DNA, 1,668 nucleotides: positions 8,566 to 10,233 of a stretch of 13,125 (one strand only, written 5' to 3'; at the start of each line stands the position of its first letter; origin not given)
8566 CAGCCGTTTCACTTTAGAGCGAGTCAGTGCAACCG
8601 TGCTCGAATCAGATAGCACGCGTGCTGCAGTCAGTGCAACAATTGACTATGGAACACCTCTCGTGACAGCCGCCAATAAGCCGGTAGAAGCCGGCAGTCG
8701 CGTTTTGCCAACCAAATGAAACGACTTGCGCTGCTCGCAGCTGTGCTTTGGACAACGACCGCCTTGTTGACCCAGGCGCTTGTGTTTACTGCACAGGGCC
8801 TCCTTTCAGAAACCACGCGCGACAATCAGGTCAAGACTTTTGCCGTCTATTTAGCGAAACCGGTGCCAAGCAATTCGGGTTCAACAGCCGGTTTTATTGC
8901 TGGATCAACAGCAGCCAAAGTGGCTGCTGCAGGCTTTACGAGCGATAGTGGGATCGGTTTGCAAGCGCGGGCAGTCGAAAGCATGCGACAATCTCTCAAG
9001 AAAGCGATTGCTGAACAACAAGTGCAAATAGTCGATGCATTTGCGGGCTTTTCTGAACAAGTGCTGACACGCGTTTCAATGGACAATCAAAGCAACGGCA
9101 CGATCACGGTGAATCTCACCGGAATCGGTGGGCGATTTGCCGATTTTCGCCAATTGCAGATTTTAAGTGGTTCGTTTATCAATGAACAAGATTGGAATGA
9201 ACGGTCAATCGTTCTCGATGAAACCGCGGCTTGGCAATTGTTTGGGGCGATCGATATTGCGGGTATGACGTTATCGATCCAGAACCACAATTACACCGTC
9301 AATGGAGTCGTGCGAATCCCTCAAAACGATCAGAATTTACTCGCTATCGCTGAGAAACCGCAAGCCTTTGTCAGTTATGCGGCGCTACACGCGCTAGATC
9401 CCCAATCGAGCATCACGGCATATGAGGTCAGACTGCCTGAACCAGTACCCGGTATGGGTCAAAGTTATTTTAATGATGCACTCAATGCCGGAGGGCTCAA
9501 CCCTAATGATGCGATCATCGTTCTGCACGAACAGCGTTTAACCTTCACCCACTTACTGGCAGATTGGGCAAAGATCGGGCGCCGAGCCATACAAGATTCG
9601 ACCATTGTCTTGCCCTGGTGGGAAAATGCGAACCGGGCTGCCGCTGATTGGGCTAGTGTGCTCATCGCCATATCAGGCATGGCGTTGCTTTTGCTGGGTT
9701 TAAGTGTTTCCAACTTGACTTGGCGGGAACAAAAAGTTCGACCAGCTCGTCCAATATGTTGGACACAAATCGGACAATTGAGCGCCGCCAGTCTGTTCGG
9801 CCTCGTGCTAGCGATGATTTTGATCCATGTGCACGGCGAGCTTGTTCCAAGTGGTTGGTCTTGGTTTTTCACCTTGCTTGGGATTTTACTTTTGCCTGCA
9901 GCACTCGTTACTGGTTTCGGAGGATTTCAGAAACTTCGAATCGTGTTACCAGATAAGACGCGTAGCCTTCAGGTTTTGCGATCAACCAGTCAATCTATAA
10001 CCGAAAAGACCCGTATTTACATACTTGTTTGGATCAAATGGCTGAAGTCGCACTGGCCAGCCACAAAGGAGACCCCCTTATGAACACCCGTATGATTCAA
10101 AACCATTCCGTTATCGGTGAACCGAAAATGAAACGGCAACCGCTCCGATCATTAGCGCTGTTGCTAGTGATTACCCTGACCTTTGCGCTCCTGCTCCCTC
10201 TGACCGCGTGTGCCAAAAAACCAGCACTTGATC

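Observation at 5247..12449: Hybrid five-gene operon: sugar-importer permeases and SBP interleaved with a tripartite-efflux-style MFP and MacB-like protein, with no ATPase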

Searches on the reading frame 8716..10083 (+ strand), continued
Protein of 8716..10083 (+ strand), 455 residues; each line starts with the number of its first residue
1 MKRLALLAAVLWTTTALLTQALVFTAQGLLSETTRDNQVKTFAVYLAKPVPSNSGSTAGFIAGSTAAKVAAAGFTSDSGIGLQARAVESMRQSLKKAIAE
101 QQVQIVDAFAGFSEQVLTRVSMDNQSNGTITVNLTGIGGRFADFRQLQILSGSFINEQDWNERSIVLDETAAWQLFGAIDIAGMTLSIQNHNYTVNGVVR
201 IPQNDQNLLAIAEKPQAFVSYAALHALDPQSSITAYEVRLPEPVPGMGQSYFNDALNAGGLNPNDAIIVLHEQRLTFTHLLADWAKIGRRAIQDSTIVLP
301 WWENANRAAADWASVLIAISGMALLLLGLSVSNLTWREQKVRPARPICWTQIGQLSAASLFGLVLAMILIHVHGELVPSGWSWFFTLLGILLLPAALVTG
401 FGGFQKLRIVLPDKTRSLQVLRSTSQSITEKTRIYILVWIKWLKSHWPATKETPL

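Call 30: predict_structure(alignment_id=A1)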
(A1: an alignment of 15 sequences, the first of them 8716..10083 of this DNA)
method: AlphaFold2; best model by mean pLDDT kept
length: 455 residues; sequences in the alignment: 15
mean_pLDDT: 64.6   pTM: 0.52
mean pLDDT of the five models: 64.6, 53.3, 50.8, 50.2, 44.2
residues with pLDDT >= 90: 0; 70-90: 190; 50-70: 195; < 50: 70
segments of 3 or more residues with pLDDT < 50: 52-79, 140-144, 204-212, 286-293, 342-344, 374-379, 450-455
pLDDT, mean of each block of 10 residues (from residue 1): 66 72 56 63 69 38 38 43 75 75 58 70 59 69 58 64 79 85 82 84 45 68 76 75 78 85 70 57 51 53 58 66 72 59 54 69 71 52 69 71 62 56 59 74 65 43
secondary structure, 60 per line:
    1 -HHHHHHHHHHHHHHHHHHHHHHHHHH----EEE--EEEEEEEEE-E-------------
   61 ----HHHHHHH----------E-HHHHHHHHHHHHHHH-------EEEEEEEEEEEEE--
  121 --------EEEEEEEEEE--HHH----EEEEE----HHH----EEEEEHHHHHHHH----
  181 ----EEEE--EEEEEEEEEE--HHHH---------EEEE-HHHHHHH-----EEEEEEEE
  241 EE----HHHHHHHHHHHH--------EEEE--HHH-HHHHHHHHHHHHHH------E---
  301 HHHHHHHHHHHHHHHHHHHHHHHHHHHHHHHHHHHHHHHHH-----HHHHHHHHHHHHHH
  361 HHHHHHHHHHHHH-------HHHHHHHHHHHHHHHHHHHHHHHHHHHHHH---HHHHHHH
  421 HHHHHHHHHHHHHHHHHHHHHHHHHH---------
elements in order: H2-27 E32-34 E37-45 H65-71 H84-98 E106-118 E129-138 E148-152 E164-168 H169-176 E185-188 E191-200 H203-206 E216-219 H221-227 E233-242 H247-258 E267-270 H277-290 H301-341 H347-373 H381-410 H414-446

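Call 33: search_solved_structures(query=A2, max_evalue=1, show_alignments=2)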
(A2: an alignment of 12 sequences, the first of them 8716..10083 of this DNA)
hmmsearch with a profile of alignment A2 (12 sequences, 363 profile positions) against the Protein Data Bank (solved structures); distinct sequences matched with E-value up to 1: 18.
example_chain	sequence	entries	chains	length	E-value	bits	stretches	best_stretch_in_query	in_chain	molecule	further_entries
5lj8_A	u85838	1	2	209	1.4e-08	37.5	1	105-229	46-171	Macrolide export ATP-binding/permease protein MacB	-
9qgy_M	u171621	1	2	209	1.4e-08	37.5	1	105-229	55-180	Macrolide export ATP-binding/permease protein MacB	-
5c59_A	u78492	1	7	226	1.5e-08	37.3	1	105-229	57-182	Macrolide export ATP-binding/permease protein MacB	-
3ftj_A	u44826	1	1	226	3.9e-08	36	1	97-256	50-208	Macrolide export ATP-binding/permease protein macB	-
5nik_J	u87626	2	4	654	1.8e-07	33.8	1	105-229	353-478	Macrolide export ATP-binding/permease protein MacB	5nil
5lil_A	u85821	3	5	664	2.1e-07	33.6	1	97-256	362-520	Macrolide export ATP-binding/permease protein MacB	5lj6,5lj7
5gko_A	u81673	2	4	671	0.0044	19.4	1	105-229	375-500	Macrolide export ATP-binding/permease protein MacB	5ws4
8grx_A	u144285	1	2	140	0.029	16.7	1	28-121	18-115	Apolipoprotein E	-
6iwb_A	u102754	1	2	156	0.031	16.6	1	25-121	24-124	Apolipoprotein E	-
1le4_A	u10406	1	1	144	0.032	16.6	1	28-121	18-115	APOLIPOPROTEIN E4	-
1gs9_A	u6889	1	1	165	0.046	16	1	28-121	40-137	APOLIPOPROTEIN E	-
6ncn_A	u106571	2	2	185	0.062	15.6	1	28-121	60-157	Apolipoprotein E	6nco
1b68_A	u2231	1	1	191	0.062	15.6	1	28-121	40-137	APOLIPOPROTEIN E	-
9sa3_A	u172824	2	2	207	0.066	15.5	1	28-121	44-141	Apolipoprotein E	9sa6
5f9q_A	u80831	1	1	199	0.11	14.8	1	103-212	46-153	Macrolide export ATP-binding/permease protein YknZ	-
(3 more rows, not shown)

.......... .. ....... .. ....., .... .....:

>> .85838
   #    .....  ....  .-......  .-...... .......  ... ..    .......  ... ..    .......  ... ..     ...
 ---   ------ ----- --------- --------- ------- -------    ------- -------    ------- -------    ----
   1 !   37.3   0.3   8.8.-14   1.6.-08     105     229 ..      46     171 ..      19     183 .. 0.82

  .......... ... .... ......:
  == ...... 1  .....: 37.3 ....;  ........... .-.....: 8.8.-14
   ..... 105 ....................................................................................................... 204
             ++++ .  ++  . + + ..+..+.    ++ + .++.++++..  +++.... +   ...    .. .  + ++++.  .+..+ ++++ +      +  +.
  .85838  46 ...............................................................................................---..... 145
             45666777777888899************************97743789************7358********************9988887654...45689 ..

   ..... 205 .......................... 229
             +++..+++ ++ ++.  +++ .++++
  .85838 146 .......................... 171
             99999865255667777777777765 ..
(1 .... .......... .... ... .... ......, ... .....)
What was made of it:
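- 8716..10083 (+): PCD protein: membrane-anchored MacB-type periplasmic core domain protein, 455 aa, with no detectable FtsX domain. The profile hits MacB PCD structures at E 1e-8 (call 33).
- On MacB / type VII ABC transporter permease: PDB profile hits to MacB PCD (call 33).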

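Call 37: fold_search(model_id=the predicted structure, library=pdb)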
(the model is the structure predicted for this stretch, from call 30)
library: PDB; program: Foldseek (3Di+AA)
matches with E <= 10: 237; with E <= 0.001: 27
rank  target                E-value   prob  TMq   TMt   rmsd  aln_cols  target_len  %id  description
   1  5xu1_M                1.3e-11  1.00  0.36  0.40  10.5       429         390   15  Structure of a non-canonical ABC transporter from Streptococcus pneumoniae R6 (released 2018-01-24)
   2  5gko_A                6.0e-10  1.00  0.42  0.31  10.2       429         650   13  Crystal structure of tripartite-type ABC transporter, MacB from Acinetobacter baumannii (released 2017-11-15)
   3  5lil_A                1.8e-09  1.00  0.32  0.24  14.0       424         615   14  Structure of Aggregatibacter actinomycetemcomitans MacB bound to ATPyS (P21) (released 2017-11-15)
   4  5xu1_S                3.9e-09  1.00  0.32  0.37  10.5       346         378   15  Structure of a non-canonical ABC transporter from Streptococcus pneumoniae R6 (released 2018-01-24)
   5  5nik_J                6.6e-09  1.00  0.35  0.26  13.8       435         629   14  Structure of the MacAB-TolC ABC-type tripartite multidrug efflux pump (released 2017-05-24)
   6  3ftj                  7.3e-09  1.00  0.34  0.67   6.2       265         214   16  Crystal structure of the periplasmic region of MacB from Actinobacillus actinomycetemcomitans (released 2009-05-26)
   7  5lil_B                1.4e-08  1.00  0.29  0.22  15.6       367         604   16  Structure of Aggregatibacter actinomycetemcomitans MacB bound to ATPyS (P21) (released 2017-11-15)
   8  5lj6                  4.2e-08  1.00  0.29  0.23  15.3       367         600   16  Structure of Aggregatibacter actinomycetemcomitans MacB bound to ATPyS (P6522) (released 2017-11-15)
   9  5lj7_B                4.5e-08  1.00  0.26  0.20  15.9       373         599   16  Structure of Aggregatibacter actinomycetemcomitans MacB bound to ATP (P21) (released 2017-11-15)
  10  5lj8_A                1.9e-07  1.00  0.25  0.49   9.4       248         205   16  Structure of the E. coli MacB periplasmic domain (P21) (released 2017-11-15)
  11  5lj8_B                2.0e-07  1.00  0.25  0.50   8.5       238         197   16  Structure of the E. coli MacB periplasmic domain (P21) (released 2017-11-15)
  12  5c59_A                2.3e-07  1.00  0.24  0.54   9.2       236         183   16  Crystal structure of the periplasmic region of MacB from E. coli (released 2016-06-22)
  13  5c59_B                3.2e-07  1.00  0.23  0.52  10.0       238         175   15  Crystal structure of the periplasmic region of MacB from E. coli (released 2016-06-22)
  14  5f9q                  3.4e-07  1.00  0.29  0.63   4.1       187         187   14  Crystal structure of the extracellular domain of noncanonic ABC-type transporter YknZ from Gram-positive bacteria (released 2016-02-03)
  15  9qgy_M                3.7e-07  1.00  0.33  0.67   5.6       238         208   14  Structure of the YbjP lipoprotein bound to the MacAB-TolC tripartite efflux pump (released 2026-03-25)
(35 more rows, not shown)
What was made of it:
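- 8716..10083 (+): The AF2 model (pLDDT 64.6) matches Spr0695, MacB, YknZ-PCD, LolE and YbbP by Foldseek (calls 30, 37).
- On MacB / type VII ABC transporter permease: Foldseek matches to MacB, Spr0695, YknZ and LolE (call 37).
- The window's clade keeps three C-terminal TMs in the PCD protein, and Foldseek aligns the whole chain to Spr0695 (call 37).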

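Call 64: search_protein_families(library=pfam, proteins=[window:8716-10083:+, L017:9671-10792:+, L013:9632-10705:+, L017:3765-4900:+, L013:10702-11900:+, L013:7263-9611:+], max_evalue=5)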
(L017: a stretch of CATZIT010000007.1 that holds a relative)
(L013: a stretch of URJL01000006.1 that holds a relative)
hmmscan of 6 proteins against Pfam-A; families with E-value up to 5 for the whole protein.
window:8716-10083:+ (455 aa): 2 families
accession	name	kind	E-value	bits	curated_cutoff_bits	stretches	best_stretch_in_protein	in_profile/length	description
PF12704.14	MacB_PCD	-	8.5e-11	43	27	1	89-241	53-192/207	MacB-like periplasmic core domain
PF25085.1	DUF7802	-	1.1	8.5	27.4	1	297-412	144-256/425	Domain of unknown function (DUF7802)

L017:9671-10792:+ (373 aa): 3 families
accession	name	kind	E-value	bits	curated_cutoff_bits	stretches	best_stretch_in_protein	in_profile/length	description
PF12704.14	MacB_PCD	-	6.7e-12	46.6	27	1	13-229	12-193/207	MacB-like periplasmic core domain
PF22659.2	YycE-like_C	-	0.073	13.5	27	1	288-302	34-48/55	YycE-like C-terminal domain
PF11036.13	YqgB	-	0.096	12.9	24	1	255-271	14-30/43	Virulence promoting factor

L013:9632-10705:+ (357 aa): 2 families
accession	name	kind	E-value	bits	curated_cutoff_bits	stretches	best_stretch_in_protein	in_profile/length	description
PF12704.14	MacB_PCD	-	3.3e-09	37.8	27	1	75-215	55-180/207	MacB-like periplasmic core domain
PF09716.15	ETRAMP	-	0.51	10.8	29.1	0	304-356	7-51/81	Malarial early transcribed membrane protein (ETRAMP)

L017:3765-4900:+ (378 aa): 1 family
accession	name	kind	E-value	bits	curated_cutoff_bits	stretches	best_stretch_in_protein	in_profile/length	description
PF06739.17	SBBP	-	0.59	10.6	20.5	0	230-246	9-28/38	Beta-propeller repeat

L013:10702-11900:+ (399 aa): 6 families
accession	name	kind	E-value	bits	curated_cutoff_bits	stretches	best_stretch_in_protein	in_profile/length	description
PF03664.19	Glyco_hydro_62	-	0.0021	17.9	22.1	2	217-249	189-221/272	Glycosyl hydrolase family 62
PF18565.7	Glyco_hydro2_C5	-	0.0089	16.3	32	1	193-264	13-85/103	Glycoside hydrolase family 2 C-terminal domain 5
PF08450.18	SGL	-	0.014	15.4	26.3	1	175-234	162-222/246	SMP-30/Gluconolactonase/LRE-like region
PF11926.13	DUF3444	-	0.072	13.1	26.1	1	136-191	112-166/211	Domain of unknown function (DUF3444)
PF09966.14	DUF2200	-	0.2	12.2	22.8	1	44-113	5-70/111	Uncharacterized protein conserved in bacteria (DUF2200)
PF08339.15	RTX_C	-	0.47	11.1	30.2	0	149-248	35-130/132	RTX C-terminal domain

L013:7263-9611:+ (782 aa): 7 families
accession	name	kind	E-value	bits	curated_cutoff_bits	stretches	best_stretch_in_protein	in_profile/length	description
PF13437.12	HlyD_3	-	9.2e-08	33.2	22.2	1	590-684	2-97/106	HlyD family secretion protein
PF00364.28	Biotin_lipoyl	-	1.9e-06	28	22.1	2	76-99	13-37/73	Biotin-requiring enzyme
PF13533.13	Biotin_lipoyl_2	-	0.00041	20.5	29.8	1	78-96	11-29/32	Biotin-lipoyl like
PF14230.11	DUF4333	-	0.21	12.3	27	1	585-635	29-77/78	Domain of unknown function (DUF4333)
PF24040.1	DUF7349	-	0.25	11.6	27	1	613-636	11-34/50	Domain of unknown function (DUF7349)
PF02609.21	Exonuc_VII_S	-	0.31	11.6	24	1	177-226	1-46/52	Exonuclease VII small subunit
PF16576.10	HlyD_D23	-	2.6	7.7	30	1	53-159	3-102/214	Barrel-sandwich domain of CusB or HlyD membrane-fusion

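Call 77: search_protein_families(library=pfam, proteins=[L012:15312-16271:+], max_evalue=0.001)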
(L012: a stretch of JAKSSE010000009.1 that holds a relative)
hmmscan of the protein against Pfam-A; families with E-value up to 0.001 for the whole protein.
L012:15312-16271:+ (319 aa): 1 family
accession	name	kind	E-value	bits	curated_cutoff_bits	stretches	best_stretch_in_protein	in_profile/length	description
PF00892.27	EamA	-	5.6e-34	117.8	28.2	2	171-309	5-132/135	EamA-like transporter family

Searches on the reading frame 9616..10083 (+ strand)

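Call 64: search_protein_families(library=pfam, proteins=[window:9616-10083:+], max_evalue=5)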
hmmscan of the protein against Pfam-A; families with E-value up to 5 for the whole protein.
window:9616-10083:+ (155 aa): 2 families
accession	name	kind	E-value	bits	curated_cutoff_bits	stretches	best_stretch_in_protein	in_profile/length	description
PF25085.1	DUF7802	-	0.54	9.5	27.4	1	14-125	156-268/425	Domain of unknown function (DUF7802)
PF19529.4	DUF6057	-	0.54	9.5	29.8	1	20-123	123-227/569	Family of unknown function (DUF6057)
